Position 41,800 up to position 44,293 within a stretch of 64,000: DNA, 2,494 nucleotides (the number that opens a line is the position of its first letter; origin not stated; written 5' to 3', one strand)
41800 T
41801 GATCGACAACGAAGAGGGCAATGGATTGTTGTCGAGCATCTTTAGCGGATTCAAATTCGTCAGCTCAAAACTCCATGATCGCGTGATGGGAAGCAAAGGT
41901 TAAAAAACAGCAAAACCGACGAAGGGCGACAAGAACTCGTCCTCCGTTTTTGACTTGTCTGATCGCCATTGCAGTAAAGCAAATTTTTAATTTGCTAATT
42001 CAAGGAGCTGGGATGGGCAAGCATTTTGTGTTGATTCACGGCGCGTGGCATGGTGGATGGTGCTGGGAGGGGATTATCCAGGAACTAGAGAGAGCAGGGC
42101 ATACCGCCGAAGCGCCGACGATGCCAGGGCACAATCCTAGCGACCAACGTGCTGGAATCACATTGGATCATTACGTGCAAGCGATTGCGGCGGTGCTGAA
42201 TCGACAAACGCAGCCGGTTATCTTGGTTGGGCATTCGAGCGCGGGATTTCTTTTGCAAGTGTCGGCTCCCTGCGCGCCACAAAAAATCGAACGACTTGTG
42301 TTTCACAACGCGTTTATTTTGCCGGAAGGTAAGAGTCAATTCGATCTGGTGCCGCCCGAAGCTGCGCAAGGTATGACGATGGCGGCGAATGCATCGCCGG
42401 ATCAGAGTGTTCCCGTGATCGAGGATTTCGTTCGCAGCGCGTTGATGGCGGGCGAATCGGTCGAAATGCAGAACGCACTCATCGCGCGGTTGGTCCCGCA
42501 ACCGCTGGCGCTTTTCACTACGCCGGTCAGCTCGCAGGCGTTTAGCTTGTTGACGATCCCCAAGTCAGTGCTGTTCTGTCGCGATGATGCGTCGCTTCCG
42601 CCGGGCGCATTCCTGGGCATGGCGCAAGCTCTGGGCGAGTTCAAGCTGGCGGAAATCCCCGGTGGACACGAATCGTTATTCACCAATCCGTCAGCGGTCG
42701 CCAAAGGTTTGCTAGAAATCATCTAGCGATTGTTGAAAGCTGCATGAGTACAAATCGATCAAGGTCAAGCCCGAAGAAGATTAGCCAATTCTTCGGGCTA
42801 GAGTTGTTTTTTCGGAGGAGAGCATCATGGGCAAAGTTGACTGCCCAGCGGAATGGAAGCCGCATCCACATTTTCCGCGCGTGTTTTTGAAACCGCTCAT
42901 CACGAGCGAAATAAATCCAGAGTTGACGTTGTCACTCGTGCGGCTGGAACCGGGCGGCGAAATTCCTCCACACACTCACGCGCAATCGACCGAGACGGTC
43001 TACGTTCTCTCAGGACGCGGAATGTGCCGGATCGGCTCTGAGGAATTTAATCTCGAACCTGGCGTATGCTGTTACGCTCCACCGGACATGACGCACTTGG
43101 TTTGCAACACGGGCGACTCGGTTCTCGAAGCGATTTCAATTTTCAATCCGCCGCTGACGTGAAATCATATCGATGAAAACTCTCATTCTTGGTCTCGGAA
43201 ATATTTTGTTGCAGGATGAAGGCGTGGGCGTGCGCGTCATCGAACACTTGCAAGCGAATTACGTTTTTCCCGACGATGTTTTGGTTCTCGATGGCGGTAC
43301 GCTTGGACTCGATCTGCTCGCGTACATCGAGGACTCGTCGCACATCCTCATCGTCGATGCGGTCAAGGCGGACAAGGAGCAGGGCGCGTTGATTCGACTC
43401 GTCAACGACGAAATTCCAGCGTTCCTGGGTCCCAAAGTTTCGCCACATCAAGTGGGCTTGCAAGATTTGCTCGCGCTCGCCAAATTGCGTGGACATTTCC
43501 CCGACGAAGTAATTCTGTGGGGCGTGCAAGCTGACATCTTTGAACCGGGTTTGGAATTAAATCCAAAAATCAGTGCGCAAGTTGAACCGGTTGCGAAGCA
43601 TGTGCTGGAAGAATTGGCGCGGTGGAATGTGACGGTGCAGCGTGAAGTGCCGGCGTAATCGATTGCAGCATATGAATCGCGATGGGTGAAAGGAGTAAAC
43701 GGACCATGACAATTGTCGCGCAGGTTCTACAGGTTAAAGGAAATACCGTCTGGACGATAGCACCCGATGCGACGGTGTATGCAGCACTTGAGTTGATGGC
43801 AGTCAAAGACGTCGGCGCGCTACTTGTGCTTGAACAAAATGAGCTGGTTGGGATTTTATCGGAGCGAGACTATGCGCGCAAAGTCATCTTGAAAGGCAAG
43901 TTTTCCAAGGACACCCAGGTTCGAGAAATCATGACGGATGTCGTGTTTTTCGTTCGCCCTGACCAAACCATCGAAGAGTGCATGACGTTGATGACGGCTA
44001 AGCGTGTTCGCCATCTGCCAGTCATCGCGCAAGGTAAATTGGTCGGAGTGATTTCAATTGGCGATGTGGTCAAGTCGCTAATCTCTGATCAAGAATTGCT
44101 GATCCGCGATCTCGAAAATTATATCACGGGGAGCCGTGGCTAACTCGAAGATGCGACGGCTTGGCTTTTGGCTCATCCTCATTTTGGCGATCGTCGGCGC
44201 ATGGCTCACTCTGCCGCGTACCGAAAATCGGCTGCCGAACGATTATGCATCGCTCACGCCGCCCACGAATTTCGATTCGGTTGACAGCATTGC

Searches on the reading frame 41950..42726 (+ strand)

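Call 37: search_protein_families(library=pfam, proteins=[window:41950-42726:+], max_evalue=0.0001)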
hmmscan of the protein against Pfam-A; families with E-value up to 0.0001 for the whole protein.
window:41950-42726:+ (258 aa): 3 families
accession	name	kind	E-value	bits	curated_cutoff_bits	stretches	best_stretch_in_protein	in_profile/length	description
PF12697.13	Abhydrolase_6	-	5.9e-19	70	26.3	1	26-251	1-215/217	Alpha/beta hydrolase family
PF00561.26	Abhydrolase_1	-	1.4e-11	45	25.8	1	25-247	2-245/245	alpha/beta hydrolase fold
PF12146.15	Hydrolase_4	-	6.4e-05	22.8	27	1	26-154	7-139/239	Serine aminopeptidase, S33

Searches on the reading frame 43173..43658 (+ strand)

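Call 37: search_protein_families(library=pfam, proteins=[window:43173-43658:+], max_evalue=0.0001)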
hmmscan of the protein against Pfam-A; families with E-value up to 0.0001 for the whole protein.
window:43173-43658:+ (161 aa): 1 family
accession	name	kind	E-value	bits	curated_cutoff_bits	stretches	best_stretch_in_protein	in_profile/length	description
PF01750.23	HycI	-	9.2e-34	116.5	23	1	20-147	1-130/130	Hydrogenase maturation protease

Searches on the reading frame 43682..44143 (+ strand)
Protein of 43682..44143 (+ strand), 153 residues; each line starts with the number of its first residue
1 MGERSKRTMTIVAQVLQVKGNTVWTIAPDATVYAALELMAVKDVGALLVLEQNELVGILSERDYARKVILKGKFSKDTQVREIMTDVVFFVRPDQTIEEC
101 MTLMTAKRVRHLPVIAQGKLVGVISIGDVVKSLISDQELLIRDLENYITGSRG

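Call 37: search_protein_families(library=pfam, proteins=[window:43682-44143:+], max_evalue=0.0001)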
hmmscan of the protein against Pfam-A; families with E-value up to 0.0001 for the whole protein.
window:43682-44143:+ (153 aa): 1 family
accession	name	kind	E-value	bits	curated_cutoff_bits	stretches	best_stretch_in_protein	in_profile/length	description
PF00571.33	CBS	-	1.1e-25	90.2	24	2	80-133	1-55/57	CBS domain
